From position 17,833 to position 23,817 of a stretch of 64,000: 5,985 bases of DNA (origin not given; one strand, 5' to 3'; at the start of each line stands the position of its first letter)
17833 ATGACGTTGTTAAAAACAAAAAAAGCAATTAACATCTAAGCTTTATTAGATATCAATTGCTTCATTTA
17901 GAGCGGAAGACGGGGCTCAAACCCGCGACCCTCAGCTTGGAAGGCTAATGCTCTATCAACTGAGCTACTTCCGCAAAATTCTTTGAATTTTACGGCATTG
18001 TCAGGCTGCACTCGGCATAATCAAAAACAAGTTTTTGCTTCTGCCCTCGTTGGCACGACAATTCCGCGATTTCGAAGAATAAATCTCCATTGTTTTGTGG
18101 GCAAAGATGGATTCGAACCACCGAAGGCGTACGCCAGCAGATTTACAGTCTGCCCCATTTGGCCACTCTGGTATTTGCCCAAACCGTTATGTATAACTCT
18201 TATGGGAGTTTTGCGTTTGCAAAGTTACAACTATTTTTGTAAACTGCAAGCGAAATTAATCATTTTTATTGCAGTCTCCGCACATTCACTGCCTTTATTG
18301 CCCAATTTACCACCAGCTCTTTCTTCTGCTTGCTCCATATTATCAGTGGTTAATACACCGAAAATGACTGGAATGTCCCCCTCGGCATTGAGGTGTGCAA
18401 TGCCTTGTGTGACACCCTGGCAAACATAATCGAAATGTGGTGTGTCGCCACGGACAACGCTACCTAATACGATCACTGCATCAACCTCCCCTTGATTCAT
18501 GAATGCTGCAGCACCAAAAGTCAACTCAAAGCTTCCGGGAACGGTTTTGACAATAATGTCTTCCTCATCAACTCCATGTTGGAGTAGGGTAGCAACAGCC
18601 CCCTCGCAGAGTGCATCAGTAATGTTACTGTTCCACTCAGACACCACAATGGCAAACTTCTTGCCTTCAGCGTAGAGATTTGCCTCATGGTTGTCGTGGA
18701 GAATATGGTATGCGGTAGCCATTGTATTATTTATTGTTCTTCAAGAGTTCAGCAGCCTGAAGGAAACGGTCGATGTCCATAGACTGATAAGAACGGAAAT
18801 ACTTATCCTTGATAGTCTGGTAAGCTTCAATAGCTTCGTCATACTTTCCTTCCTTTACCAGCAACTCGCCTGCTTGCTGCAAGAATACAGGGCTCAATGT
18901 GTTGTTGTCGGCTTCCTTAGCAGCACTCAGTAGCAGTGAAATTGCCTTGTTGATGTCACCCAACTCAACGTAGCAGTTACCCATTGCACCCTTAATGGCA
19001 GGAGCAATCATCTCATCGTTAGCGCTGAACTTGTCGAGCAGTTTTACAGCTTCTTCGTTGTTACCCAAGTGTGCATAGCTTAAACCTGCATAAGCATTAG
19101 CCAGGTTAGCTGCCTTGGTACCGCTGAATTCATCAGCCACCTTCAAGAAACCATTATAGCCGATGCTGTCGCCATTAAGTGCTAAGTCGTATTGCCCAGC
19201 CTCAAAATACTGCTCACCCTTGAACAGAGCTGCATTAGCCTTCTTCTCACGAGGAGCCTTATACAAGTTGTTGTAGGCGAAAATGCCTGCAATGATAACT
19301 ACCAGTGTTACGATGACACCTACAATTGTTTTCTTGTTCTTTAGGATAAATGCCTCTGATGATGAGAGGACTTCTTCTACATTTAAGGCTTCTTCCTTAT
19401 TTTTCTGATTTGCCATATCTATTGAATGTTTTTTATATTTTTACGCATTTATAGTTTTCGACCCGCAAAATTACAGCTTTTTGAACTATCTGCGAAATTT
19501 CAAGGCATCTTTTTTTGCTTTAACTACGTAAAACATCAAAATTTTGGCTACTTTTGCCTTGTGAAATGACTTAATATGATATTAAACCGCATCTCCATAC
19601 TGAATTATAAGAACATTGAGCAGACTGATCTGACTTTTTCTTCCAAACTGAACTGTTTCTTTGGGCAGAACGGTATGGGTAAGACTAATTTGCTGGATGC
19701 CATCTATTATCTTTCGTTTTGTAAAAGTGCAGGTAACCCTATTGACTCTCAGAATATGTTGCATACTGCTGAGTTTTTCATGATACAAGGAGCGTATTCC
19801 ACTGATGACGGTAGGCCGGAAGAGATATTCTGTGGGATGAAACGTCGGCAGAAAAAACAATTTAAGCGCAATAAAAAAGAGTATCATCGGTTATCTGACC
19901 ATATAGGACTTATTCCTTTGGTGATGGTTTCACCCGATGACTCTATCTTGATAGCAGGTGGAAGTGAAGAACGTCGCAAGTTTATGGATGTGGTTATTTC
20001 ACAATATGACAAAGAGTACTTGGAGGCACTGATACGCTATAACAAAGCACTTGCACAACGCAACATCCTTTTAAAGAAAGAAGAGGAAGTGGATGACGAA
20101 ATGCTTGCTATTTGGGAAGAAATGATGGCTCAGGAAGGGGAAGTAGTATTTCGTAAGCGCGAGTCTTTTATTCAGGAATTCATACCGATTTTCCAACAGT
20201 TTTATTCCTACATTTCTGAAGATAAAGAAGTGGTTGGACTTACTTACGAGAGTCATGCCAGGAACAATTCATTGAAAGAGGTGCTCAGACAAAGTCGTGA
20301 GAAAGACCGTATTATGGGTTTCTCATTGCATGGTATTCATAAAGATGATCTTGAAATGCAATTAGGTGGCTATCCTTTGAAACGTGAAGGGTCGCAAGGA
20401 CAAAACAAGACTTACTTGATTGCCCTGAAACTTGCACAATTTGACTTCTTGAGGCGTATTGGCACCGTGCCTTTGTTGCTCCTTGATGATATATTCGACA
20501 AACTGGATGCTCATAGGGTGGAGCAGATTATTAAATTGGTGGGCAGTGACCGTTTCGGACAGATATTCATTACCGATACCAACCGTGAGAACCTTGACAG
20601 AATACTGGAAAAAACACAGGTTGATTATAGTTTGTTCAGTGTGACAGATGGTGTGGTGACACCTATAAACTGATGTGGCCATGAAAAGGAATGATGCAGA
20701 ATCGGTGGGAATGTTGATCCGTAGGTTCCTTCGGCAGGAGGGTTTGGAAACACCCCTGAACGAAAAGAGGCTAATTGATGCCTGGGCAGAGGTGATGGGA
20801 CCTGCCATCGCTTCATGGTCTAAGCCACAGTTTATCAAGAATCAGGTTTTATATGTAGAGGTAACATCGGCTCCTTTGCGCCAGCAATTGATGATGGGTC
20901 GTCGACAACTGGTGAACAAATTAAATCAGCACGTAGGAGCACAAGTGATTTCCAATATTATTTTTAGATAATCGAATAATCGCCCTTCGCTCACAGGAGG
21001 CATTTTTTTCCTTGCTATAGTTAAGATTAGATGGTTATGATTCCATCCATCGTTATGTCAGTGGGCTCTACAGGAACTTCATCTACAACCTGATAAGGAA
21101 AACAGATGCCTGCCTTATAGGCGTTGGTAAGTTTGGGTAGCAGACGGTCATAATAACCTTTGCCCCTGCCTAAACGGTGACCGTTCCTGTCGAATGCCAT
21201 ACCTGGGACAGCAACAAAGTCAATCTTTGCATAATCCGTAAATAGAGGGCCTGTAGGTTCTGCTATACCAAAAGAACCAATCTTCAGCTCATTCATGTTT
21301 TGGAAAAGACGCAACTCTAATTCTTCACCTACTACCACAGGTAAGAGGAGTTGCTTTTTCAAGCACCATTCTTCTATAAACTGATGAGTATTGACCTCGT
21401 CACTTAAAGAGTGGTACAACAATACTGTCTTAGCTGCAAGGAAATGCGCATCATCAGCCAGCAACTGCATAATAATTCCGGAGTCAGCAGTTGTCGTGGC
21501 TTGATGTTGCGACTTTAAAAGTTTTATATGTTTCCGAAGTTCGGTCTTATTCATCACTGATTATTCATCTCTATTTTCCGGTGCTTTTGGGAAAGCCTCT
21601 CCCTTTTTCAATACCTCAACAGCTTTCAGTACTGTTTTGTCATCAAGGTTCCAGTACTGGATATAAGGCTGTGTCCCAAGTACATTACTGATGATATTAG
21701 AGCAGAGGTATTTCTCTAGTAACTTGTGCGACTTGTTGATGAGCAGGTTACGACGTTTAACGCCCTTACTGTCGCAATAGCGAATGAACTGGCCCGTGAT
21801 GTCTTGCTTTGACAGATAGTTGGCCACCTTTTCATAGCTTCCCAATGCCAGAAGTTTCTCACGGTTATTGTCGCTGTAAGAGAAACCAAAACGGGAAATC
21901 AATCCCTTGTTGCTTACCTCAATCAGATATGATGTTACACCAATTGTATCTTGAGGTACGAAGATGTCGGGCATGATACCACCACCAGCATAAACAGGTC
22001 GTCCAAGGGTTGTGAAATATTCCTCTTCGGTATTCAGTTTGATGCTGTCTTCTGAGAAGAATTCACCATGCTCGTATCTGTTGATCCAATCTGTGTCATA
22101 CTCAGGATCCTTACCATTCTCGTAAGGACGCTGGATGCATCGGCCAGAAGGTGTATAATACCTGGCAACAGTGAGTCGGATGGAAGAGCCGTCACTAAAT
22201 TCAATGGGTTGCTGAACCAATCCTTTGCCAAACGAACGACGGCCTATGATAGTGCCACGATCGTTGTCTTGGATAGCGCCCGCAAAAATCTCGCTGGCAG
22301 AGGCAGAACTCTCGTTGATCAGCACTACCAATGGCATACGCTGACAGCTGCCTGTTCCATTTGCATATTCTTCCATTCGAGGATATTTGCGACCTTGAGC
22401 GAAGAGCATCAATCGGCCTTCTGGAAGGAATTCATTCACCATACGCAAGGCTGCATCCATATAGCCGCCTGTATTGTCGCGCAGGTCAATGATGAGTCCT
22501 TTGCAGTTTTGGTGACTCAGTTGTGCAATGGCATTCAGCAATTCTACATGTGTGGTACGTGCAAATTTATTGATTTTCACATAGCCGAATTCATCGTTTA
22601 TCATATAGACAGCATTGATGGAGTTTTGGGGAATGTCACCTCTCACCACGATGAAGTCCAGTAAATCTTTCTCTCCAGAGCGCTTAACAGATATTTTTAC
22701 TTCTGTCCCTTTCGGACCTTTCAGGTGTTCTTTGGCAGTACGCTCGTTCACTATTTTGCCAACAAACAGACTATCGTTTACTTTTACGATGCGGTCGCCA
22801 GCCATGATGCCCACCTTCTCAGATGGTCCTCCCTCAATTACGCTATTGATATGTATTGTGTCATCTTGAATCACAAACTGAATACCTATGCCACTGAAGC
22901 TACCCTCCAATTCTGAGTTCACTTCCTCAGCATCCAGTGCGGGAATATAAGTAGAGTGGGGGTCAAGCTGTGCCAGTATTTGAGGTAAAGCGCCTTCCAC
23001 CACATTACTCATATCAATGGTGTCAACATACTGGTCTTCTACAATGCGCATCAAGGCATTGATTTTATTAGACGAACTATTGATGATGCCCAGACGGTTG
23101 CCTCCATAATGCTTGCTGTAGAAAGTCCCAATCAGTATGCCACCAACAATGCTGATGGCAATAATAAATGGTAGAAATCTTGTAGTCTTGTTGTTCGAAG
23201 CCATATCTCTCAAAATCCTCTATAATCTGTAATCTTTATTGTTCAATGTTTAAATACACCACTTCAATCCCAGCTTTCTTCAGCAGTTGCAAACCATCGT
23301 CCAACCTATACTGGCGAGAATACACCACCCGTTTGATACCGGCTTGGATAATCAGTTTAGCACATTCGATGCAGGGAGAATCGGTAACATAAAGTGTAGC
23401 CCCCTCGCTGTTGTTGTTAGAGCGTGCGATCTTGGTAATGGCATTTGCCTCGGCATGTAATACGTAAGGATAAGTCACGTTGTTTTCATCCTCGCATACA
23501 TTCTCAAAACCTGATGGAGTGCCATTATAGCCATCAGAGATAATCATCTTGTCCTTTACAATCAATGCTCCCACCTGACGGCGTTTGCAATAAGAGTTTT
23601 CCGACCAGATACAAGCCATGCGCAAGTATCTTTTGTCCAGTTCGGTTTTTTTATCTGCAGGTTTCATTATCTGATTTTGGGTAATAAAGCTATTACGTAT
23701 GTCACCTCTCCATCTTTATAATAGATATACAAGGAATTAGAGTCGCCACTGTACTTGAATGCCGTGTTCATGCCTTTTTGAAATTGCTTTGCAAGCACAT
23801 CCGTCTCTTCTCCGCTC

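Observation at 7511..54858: Synthesis: a gene-less, modular repeat system occupies every long intergenic gap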

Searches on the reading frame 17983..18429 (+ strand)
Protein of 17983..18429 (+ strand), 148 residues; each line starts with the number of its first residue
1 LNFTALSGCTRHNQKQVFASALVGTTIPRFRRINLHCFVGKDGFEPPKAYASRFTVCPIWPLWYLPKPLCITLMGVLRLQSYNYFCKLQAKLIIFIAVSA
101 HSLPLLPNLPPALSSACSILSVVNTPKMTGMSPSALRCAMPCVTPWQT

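Call 112: search_protein_families(library=pfam, proteins=[window:17983-18429:+], max_evalue=0.01)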
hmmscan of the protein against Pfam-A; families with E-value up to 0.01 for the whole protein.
window:17983-18429:+ (148 aa): 0 families

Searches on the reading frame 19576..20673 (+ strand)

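Call 112: search_protein_families(library=pfam, proteins=[window:19576-20673:+], max_evalue=0.01)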
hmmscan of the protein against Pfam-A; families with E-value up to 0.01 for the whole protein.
window:19576-20673:+ (365 aa): 9 families
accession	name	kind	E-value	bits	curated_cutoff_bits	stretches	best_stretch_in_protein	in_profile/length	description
PF02463.25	SMC_N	-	4.7e-18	65.9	40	1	3-343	2-205/220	RecF/RecN/SMC N terminal domain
PF13476.12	AAA_23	-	4.9e-10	40.8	27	1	5-181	1-143/201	AAA domain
PF13175.12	AAA_15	-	8.8e-10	39.2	32.1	1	1-175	1-141/374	AAA ATPase domain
PF13304.12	AAA_21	-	5.7e-08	33.6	27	1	25-333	1-296/304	AAA domain, putative AbiEii toxin, Type IV TA system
PF13555.12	AAA_29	-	7.3e-05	22.9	27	1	3-46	1-45/61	P-loop containing region of AAA domain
PF13514.12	AAA_27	-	8.7e-05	22.6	22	1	1-95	1-93/206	AAA domain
PF10088.15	DUF2326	-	0.00016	21.8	28.7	1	268-342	29-107/141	Uncharacterised protein conserved in bacteria (DUF2326)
PF00005.33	ABC_tran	-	0.004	18.2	25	0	27-47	15-35/137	ABC transporter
PF11398.14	DUF2813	-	0.0091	15.8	21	0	1-44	1-43/372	Protein of unknown function (DUF2813)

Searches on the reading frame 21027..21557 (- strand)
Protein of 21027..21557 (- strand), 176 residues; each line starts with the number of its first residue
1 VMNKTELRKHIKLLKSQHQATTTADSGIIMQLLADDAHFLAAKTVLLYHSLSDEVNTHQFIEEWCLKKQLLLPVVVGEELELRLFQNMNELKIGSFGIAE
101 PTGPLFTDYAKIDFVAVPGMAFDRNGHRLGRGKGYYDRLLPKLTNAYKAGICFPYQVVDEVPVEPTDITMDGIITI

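Call 57: search_protein_families(library=pfam, proteins=[window:21027-21557:-])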
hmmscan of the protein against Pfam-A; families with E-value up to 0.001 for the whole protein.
window:21027-21557:- (176 aa): 1 family
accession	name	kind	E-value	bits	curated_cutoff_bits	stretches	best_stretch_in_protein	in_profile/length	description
PF01812.26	5-FTHF_cyc-lig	-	7.2e-35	121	27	1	4-175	1-185/186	5-formyltetrahydrofolate cyclo-ligase family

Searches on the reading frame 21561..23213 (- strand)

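Call 57: search_protein_families(library=pfam, proteins=[window:21561-23213:-])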
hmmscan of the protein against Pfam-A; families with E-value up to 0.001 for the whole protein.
window:21561-23213:- (550 aa): 5 families
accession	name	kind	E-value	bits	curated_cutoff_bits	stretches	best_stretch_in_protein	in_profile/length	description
PF03572.23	Peptidase_S41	-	4.5e-52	176.4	24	1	209-363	2-157/165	Peptidase family S41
PF13180.12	PDZ_2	-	2.9e-09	37.5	27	1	108-185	2-76/80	PDZ domain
PF00595.29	PDZ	-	5.2e-07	30.4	23.2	1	107-176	10-80/81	PDZ domain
PF17820.7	PDZ_6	-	3.1e-06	27.3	27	1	122-149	2-29/54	PDZ domain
PF22694.1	CtpB_N-like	-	2.9e-05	24.9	27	1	47-90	37-81/85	Activating protease CtpB N-terminal domain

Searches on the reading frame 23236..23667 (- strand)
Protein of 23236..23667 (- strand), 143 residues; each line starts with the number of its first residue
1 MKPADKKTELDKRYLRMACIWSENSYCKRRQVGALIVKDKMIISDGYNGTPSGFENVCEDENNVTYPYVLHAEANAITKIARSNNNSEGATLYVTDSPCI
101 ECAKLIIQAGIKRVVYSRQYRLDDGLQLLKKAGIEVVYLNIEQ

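Call 57: search_protein_families(library=pfam, proteins=[window:23236-23667:-])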
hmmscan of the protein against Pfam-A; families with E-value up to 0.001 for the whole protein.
window:23236-23667:- (143 aa): 9 families
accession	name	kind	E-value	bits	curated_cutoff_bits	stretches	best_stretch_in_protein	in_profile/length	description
PF00383.29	dCMP_cyt_deam_1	-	4.1e-25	88.1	25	1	9-117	2-101/102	Cytidine and deoxycytidylate deaminase zinc-binding region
PF14437.12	MafB19-deam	-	5.2e-19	69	27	1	22-120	15-103/142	MafB19-like deaminase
PF08210.17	APOBEC_N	-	1e-06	29.3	25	1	65-140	44-132/170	APOBEC-like N-terminal domain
PF14439.12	Bd3614-deam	-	1.1e-06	29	38.5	1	68-119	33-91/113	Bd3614-like deaminase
PF18750.7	SNAD4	-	1.6e-06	28.6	27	1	56-109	23-74/130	Secreted Novel AID/APOBEC-like Deaminase 4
PF18771.7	APOBEC3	-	6.3e-05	23.6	27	1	71-137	32-114/137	APOBEC3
PF18772.7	APOBEC2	-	0.00011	22.7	26.8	0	70-136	50-130/175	APOBEC2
PF18774.7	APOBEC4_like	-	0.00015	22.2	26.7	1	70-137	35-114/131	APOBEC4-like -AID/APOBEC-deaminase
PF18778.7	NAD1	-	0.00016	22.3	27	1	65-109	50-93/175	Novel AID APOBEC clade 1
